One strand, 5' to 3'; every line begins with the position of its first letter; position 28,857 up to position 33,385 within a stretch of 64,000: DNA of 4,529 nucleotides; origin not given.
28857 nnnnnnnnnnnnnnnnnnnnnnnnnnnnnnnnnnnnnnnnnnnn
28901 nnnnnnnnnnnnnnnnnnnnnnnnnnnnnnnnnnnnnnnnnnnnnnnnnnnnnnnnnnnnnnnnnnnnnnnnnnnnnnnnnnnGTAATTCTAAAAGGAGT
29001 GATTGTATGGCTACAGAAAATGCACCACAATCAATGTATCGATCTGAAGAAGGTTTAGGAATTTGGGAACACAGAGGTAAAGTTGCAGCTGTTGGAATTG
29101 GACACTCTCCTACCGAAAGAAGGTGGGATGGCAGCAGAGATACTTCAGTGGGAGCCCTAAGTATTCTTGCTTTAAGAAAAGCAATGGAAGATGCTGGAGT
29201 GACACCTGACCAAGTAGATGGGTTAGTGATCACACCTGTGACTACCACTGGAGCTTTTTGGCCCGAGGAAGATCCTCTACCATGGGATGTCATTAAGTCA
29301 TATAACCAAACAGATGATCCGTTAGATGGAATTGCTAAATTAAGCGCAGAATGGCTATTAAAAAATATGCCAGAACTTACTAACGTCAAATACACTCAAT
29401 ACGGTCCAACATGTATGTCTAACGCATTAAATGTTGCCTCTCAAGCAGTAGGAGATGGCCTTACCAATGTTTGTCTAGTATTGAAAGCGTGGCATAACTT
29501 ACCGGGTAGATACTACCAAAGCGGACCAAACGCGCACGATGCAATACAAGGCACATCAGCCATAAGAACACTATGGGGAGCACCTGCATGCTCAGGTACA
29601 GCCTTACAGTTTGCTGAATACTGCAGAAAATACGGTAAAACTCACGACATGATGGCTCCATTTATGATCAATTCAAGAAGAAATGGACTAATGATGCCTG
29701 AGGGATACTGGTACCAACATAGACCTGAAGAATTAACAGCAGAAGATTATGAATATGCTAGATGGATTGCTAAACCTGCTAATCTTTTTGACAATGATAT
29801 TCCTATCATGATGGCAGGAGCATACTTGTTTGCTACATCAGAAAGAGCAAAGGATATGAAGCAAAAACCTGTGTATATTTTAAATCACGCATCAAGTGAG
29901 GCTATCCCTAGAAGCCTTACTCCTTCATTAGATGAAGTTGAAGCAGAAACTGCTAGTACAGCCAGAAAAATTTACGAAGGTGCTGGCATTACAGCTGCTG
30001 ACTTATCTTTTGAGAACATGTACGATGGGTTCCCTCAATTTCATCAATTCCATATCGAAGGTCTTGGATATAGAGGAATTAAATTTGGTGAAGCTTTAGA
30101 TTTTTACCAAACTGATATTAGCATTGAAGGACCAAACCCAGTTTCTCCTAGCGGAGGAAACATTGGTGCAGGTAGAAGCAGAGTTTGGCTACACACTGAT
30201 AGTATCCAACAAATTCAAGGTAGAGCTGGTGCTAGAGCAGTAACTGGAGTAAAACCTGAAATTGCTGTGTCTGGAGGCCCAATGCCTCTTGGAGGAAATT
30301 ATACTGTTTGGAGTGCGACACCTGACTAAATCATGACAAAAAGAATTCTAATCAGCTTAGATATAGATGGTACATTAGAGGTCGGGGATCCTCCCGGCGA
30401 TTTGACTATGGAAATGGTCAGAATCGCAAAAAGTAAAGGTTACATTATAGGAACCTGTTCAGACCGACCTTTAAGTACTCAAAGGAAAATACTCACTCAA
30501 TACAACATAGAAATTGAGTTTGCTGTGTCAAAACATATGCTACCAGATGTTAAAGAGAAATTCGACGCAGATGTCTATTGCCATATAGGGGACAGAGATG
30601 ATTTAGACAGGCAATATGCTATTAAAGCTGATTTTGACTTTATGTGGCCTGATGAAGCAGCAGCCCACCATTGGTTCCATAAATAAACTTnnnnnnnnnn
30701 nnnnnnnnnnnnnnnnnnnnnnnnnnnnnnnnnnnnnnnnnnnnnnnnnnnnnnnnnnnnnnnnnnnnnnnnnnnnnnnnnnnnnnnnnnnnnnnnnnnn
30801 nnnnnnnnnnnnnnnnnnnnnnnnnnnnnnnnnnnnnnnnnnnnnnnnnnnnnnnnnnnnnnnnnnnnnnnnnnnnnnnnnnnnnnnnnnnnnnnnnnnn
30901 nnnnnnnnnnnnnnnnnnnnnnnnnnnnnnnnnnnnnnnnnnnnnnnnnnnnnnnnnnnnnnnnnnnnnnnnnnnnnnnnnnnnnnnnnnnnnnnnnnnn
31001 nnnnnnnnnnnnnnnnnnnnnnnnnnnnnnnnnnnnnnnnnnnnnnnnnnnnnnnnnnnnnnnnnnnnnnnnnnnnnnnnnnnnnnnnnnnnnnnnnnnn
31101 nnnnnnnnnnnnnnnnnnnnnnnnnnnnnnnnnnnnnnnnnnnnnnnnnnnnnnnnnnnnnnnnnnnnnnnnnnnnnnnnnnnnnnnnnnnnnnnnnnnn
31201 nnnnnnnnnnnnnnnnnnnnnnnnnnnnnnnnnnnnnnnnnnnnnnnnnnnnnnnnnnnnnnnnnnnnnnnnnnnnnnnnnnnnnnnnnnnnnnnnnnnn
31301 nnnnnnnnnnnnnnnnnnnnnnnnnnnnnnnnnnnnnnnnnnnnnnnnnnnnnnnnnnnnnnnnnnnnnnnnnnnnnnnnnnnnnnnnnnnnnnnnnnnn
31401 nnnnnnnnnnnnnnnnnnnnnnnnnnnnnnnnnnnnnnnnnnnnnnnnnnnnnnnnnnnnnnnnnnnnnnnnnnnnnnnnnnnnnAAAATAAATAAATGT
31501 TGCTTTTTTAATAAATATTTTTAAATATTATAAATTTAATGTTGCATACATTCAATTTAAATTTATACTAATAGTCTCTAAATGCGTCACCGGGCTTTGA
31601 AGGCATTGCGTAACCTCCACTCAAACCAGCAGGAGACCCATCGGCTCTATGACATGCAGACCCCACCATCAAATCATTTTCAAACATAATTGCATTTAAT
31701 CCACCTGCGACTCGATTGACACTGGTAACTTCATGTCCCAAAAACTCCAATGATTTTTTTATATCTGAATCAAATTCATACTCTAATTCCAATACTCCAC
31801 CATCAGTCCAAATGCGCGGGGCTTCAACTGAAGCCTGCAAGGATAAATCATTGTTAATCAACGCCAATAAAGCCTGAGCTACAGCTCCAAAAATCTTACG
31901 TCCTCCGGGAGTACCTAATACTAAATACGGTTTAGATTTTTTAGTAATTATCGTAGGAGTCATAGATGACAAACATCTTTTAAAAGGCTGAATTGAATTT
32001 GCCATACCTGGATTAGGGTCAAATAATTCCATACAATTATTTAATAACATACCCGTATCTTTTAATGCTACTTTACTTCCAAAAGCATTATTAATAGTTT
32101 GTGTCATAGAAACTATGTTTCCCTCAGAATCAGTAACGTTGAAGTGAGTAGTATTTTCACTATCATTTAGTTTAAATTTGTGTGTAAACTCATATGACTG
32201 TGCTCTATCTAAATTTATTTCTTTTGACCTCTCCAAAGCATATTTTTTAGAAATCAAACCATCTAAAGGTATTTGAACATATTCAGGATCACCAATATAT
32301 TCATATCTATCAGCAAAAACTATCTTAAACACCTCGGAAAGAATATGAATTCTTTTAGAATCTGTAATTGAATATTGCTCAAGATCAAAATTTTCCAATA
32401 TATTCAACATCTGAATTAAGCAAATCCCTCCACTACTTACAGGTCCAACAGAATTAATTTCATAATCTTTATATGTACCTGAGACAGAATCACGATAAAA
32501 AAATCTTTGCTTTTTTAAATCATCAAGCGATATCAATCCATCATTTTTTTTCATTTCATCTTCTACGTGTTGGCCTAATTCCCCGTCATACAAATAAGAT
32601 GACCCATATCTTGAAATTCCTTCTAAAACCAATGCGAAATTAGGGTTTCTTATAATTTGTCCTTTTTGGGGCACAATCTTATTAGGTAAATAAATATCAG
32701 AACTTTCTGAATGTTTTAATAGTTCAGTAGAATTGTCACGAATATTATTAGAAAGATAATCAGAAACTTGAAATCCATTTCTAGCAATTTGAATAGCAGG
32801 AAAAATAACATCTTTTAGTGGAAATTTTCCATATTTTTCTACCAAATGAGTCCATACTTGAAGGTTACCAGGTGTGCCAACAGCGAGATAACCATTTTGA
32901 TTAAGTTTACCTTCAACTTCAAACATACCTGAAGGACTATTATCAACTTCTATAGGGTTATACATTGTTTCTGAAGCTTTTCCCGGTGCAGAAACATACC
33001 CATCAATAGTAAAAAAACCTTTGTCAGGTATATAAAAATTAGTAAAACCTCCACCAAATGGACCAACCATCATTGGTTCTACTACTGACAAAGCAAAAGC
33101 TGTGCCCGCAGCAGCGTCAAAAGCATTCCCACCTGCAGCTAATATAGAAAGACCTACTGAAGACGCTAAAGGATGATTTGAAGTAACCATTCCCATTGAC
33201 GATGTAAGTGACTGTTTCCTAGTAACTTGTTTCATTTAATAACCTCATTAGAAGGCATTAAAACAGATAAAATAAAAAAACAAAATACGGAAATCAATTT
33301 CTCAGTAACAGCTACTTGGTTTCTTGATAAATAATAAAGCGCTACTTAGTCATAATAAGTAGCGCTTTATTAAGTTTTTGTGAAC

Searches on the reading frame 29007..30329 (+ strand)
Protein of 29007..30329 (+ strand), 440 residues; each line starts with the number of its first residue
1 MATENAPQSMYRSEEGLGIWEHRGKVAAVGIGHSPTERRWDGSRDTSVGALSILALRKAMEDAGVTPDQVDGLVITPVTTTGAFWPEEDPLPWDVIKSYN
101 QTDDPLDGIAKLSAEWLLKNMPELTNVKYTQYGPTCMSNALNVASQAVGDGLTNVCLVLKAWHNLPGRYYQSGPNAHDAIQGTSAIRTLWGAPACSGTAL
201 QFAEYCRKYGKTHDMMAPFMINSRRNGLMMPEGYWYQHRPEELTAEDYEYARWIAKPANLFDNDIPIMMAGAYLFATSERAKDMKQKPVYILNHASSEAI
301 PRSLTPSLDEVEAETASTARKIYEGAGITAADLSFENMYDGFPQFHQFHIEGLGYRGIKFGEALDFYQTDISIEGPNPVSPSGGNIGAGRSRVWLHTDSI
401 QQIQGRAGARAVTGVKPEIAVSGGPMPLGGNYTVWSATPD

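Call 45: search_protein_families(library=pfam, proteins=[window:29007-30329:+], max_evalue=0.001)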
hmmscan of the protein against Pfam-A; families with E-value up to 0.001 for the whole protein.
window:29007-30329:+ (440 aa): 1 family
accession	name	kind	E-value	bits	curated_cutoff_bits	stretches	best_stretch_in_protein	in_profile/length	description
PF22691.2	Thiolase_C_1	-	3.6e-10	40.2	28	1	314-416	19-123/144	Thiolase C-terminal domain-like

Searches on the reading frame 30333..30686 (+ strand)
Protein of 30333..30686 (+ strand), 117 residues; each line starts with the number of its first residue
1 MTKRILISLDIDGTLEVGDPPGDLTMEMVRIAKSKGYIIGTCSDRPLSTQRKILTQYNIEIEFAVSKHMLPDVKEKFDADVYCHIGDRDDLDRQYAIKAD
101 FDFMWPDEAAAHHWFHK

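Call 45: search_protein_families(library=pfam, proteins=[window:30333-30686:+], max_evalue=0.001)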
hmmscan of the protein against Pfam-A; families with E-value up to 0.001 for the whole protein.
window:30333-30686:+ (117 aa): 1 family
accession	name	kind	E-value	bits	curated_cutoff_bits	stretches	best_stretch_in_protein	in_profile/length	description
PF23439.1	DUF7124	-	0.00023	21.8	27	1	37-112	28-106/111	Domain of unknown function (DUF7124)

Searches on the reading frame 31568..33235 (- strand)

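Call 45: search_protein_families(library=pfam, proteins=[window:31568-33235:-], max_evalue=0.001)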
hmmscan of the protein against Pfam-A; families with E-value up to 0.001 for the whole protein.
window:31568-33235:- (555 aa): 1 family
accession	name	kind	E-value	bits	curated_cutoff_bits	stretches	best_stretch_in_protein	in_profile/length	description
PF01019.26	G_glu_transpept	-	3.2e-135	452.3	27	1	30-526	2-505/512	Gamma-glutamyltranspeptidase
